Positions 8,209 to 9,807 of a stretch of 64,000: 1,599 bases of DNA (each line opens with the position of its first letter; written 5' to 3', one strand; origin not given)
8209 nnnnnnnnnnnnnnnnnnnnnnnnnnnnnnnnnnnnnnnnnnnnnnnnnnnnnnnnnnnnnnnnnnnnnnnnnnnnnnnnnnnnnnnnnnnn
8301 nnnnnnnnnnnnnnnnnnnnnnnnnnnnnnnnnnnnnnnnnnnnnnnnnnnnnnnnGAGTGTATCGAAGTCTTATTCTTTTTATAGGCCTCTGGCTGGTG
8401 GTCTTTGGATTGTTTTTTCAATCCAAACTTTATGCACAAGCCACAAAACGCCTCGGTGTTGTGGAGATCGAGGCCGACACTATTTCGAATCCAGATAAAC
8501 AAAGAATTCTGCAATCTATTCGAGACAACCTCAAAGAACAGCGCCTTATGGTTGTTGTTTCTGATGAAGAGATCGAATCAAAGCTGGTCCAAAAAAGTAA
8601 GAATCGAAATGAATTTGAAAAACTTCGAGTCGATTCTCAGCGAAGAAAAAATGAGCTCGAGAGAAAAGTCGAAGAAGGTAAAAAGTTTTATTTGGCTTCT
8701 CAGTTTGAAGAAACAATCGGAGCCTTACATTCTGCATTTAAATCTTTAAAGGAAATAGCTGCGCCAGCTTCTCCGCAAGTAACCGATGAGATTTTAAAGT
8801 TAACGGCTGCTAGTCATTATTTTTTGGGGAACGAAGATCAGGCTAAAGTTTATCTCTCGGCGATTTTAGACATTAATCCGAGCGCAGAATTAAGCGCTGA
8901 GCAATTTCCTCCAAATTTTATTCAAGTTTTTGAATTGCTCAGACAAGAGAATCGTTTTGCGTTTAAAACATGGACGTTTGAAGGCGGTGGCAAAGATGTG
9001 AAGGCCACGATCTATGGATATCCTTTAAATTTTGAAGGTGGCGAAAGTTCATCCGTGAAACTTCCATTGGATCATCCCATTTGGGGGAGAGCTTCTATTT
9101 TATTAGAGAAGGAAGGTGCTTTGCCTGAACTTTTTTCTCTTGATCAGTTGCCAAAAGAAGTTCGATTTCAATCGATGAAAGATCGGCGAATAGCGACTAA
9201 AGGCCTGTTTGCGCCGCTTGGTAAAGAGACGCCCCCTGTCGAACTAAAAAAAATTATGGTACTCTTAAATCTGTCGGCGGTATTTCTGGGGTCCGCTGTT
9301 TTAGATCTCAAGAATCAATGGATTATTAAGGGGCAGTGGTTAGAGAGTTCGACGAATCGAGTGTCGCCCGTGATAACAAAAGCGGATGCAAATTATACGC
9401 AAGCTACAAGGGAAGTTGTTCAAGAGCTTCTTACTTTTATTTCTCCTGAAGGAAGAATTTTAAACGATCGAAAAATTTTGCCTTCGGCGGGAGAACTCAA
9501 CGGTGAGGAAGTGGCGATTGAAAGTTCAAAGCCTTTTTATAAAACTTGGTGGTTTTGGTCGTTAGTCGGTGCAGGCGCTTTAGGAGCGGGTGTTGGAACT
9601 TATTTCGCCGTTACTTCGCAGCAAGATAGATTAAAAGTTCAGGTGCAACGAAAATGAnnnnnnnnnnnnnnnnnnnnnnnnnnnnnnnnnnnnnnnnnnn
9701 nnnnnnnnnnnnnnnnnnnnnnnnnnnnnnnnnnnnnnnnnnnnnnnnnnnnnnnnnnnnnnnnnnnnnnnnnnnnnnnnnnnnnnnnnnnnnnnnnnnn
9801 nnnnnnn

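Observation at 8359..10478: Family of secreted proteins sharing a conserved C-terminal 'TWWFW-(G-rich helix)-YF' anchor: possible undescribed sorting signal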

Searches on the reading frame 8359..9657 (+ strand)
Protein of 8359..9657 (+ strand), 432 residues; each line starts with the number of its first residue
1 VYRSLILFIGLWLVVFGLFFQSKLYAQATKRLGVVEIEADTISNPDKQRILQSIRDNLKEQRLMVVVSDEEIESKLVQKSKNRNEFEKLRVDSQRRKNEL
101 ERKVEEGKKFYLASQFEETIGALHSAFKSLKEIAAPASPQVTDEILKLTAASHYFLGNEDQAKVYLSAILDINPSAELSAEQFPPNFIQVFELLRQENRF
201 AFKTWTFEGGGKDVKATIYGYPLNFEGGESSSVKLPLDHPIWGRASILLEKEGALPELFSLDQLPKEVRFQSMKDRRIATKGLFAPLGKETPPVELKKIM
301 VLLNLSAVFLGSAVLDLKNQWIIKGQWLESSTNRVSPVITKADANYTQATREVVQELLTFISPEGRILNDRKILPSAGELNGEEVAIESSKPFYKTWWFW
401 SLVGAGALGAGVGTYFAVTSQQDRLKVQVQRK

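Call 3: search_protein_families(library=pfam, proteins=[window:8359-9657:+], max_evalue=1)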
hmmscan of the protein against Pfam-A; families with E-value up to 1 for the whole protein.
window:8359-9657:+ (432 aa): 7 families
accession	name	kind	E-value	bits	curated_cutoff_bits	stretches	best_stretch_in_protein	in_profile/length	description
PF23494.1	bPH_10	-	0.01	15.7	27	1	399-431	56-88/151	YqeB-like bacterial PH domain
PF18303.6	Saf_2TM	-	0.048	14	29.5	1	4-66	69-134/152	SAVED-fused 2TM effector domain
PF13623.11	SurA_N_2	-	0.054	13.8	28.5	1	5-62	12-71/145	SurA-like N-terminal domain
PF15603.11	Imm74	-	0.11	13.1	27.1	1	39-67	51-79/80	Immunity protein 74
PF07155.17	ECF-ribofla_trS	-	0.12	12.7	26.7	1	394-423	72-101/172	ECF-type riboflavin transporter, S component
PF23729.2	Spectrin_Dys-1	-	0.39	11.2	27.6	1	51-101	37-89/90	Dystrophin-1-like, spectrin repeat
PF01988.24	VIT1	-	0.41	10.9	28.1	1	405-431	43-69/214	VIT family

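Call 4: search_protein_families(library=ncbifam, proteins=[window:8359-9657:+], max_evalue=1)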
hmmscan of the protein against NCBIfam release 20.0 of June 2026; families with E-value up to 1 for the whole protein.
window:8359-9657:+ (432 aa): 2 families
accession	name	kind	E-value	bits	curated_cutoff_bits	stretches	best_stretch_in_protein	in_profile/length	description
NF038027.1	TssQ_fam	subfamily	0.0012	19.3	65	1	100-196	6-98/100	TssQ family T6SS-associated lipoprotein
NF047368.1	collar_FlbB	equivalog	0.043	13.6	110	1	5-106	13-117/193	periplasmic-type flagellar collar protein FlbB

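Call 10: find_homologous_proteins(query=window:8359-9657:+)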
Query window:8359-9657:+ (432 aa): 6 proteins with E <= 0.001 among 8000 candidates.
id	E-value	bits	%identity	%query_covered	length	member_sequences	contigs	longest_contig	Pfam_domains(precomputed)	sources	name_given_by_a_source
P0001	1.0e-280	948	100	100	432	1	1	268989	-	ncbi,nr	ncbi:MAG: hypothetical protein J0L93_04640 [Deltaproteobacteria bacterium]|nr:hypothetical protein [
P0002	6.1e-146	505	56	94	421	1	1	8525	-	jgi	jgi:hypothetical protein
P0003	6.2e-92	327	38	98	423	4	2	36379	-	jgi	-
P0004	7.6e-90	320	39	93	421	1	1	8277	-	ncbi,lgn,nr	ncbi:MAG: hypothetical protein JWQ35_1907 [Bacteriovoracaceae bacterium]|nr:hypothetical protein [Ba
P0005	3.5e-87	311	37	99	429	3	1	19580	-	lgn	-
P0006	9.2e-60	221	43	60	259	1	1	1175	-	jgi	jgi:hypothetical protein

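Call 32: find_encoding_contigs(protein=P0003, flank=8000, max_places=2)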
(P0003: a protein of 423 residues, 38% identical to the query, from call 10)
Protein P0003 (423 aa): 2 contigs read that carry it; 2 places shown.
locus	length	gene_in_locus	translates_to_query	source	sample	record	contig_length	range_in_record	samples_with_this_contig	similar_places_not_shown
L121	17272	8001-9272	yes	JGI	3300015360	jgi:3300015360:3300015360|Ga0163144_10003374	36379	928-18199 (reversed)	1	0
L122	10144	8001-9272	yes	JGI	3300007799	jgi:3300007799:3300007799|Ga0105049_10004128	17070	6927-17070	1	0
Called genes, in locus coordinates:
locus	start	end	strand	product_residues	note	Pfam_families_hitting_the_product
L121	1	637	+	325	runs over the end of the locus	PF01351:RNase_HII, PF02021:UPF0102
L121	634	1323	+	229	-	PF00590:TP_methylase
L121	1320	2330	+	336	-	PF01208:URO-D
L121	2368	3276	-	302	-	-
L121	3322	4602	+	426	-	PF01266:DAO (weak), PF01593:Amino_oxidase, PF03486:HI0933_like (faint), PF13450:NAD_binding_8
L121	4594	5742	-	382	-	PF02771:Acyl-CoA_dh_N, PF02770:Acyl-CoA_dh_M, PF00441:Acyl-CoA_dh_1, PF08028:Acyl-CoA_dh_2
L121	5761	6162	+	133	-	-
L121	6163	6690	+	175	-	-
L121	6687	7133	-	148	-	PF00436:SSB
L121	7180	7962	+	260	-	PF01553:Acyltransferase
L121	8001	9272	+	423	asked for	-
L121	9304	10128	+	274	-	-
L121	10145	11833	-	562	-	PF00069:Pkinase, PF07714:PK_Tyr_Ser-Thr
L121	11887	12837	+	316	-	PF06574:FAD_syn, PF01687:Flavokinase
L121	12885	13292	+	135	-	PF13778:DUF4174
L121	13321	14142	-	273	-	PF13173:AAA_14, PF13635:DUF4143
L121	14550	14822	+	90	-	-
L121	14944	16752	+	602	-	PF05157:MshEN, PF00437:T2SSE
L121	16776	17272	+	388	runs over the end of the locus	PF00437:T2SSE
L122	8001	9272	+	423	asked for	-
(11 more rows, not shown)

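Call 33: find_encoding_contigs(protein=P0005, flank=8000, max_places=2)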
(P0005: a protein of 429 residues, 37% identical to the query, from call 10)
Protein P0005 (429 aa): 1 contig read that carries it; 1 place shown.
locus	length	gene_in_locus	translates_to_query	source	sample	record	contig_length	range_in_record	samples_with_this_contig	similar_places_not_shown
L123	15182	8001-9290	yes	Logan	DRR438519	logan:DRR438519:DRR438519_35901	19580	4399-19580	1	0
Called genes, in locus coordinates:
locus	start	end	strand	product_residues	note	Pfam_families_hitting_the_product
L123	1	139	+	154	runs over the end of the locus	PF01245:Ribosomal_L19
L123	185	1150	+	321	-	PF01351:RNase_HII, PF02021:UPF0102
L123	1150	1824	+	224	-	PF00590:TP_methylase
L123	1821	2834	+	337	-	PF01208:URO-D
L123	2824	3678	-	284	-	-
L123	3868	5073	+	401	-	PF01593:Amino_oxidase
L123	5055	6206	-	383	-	PF02771:Acyl-CoA_dh_N, PF02770:Acyl-CoA_dh_M, PF00441:Acyl-CoA_dh_1, PF08028:Acyl-CoA_dh_2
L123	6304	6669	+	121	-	-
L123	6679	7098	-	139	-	PF00436:SSB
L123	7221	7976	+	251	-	PF01553:Acyltransferase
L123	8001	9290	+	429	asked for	-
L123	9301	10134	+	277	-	-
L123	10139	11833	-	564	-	PF00069:Pkinase, PF07714:PK_Tyr_Ser-Thr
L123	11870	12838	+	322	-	PF06574:FAD_syn, PF01467:CTP_transf_like (weak), PF01687:Flavokinase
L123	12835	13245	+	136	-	PF13778:DUF4174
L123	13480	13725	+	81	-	-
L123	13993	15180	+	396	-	?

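Call 41: predict_structure(alignment_id=A1)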
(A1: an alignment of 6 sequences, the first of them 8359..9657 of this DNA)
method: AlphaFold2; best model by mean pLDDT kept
length: 432 residues; sequences in the alignment: 6
mean_pLDDT: 72.7   pTM: 0.52
mean pLDDT of the five models: 72.7, 72.6, 72.1, 71.9, 68.4
residues with pLDDT >= 90: 63; 70-90: 244; 50-70: 53; < 50: 72
segments of 3 or more residues with pLDDT < 50: 19-28, 372-432
pLDDT, mean of each block of 10 residues (from residue 1): 72 59 40 70 79 82 71 74 77 85 93 94 89 72 93 95 92 88 91 86 80 79 76 85 84 85 86 73 61 74 83 82 84 80 87 85 71 40 31 27 25 27 29 27
secondary structure, 60 per line:
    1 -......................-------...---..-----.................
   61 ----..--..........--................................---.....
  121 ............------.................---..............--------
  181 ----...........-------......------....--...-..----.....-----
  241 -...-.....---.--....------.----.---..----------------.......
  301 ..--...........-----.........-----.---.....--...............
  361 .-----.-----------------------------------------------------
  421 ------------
elements in order: H2-23 E31-33 H44-60 H69-76 H81-112 H116-132 H139-155 H159-172 H185-195 E203-208 E215-218 E221-223 E231-235 E246-250 E257-260 H294-302 E305-315 E321-329 E339-343 H346-360

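Call 44: fold_search(model_id=the predicted structure, library=pdb)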
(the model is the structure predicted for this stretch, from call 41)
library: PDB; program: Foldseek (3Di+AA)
matches with E <= 10: 1006; with E <= 0.001: 0
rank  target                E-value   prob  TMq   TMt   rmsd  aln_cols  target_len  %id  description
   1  2ra1                  3.4e-03  0.44  0.12  0.12  24.6       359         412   11  Crystal structure of the N-terminal part of the bacterial S-layer protein SbsC (released 2008-08-19)
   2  4pwz_B                7.0e-03  0.99  0.14  0.14   4.5        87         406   16  Crystal structure of TolB protein from Yersinia pestis CO92 (released 2014-04-02)
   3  4pwz_A                7.5e-03  0.99  0.14  0.14   4.5        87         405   16  Crystal structure of TolB protein from Yersinia pestis CO92 (released 2014-04-02)
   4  6pnv                  1.2e-02  1.00  0.12  0.13   2.6        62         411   13  1.42 Angstrom Resolution Crystal Structure of Translocation Protein TolB from Salmonella enterica (released 2019-07-17)
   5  2w8b_A                1.2e-02  1.00  0.14  0.14   3.4        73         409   16  Crystal structure of processed TolB in complex with Pal (released 2009-02-17)
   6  4jml_A                1.2e-02  0.99  0.13  0.14   3.6        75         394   16  Crystal structure of the TolB(P201C)-ColicinE9 TBE peptide(A33C) complex. (released 2013-07-17)
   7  2hqs_A                1.4e-02  0.99  0.13  0.14   3.4        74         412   18  Crystal structure of TolB/Pal complex (released 2007-04-03)
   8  9a2l_MODEL_1_A        1.5e-02  0.98  0.14  0.14   6.4        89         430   15  Model of E. coli TolB by in-cell photo-crosslinking MS and deep learning (released 2023-02-24)
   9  3iax_A                1.5e-02  0.97  0.14  0.15   6.9        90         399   16  The crystal structure of the TolB box of Colicin A in complex with TolB reveals important differences in the recruitme (released 2009-10-13)
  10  2hqs_B                1.5e-02  0.99  0.13  0.14   3.4        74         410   18  Crystal structure of TolB/Pal complex (released 2007-04-03)
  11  4r40_C                1.9e-02  0.99  0.13  0.14   3.8        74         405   14  Crystal Structure of TolB/Pal complex from Yersinia pestis. (released 2014-09-03)
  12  2ivz_A                2.3e-02  0.99  0.12  0.14   2.6        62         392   13  Structure of TolB in complex with a peptide of the colicin E9 T- domain (released 2006-08-16)
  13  8z5n_0                2.4e-02  0.28  0.14  0.17  26.2       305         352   10  Cryo-EM structure of the LPHT ring (released 2025-10-22)
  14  3cwg_A                2.6e-02  0.07  0.09  0.08  30.6       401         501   10  Unphosphorylated mouse STAT3 core fragment (released 2008-07-01)
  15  2w8b_B                2.9e-02  0.96  0.14  0.15   6.7        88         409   17  Crystal structure of processed TolB in complex with Pal (released 2009-02-17)
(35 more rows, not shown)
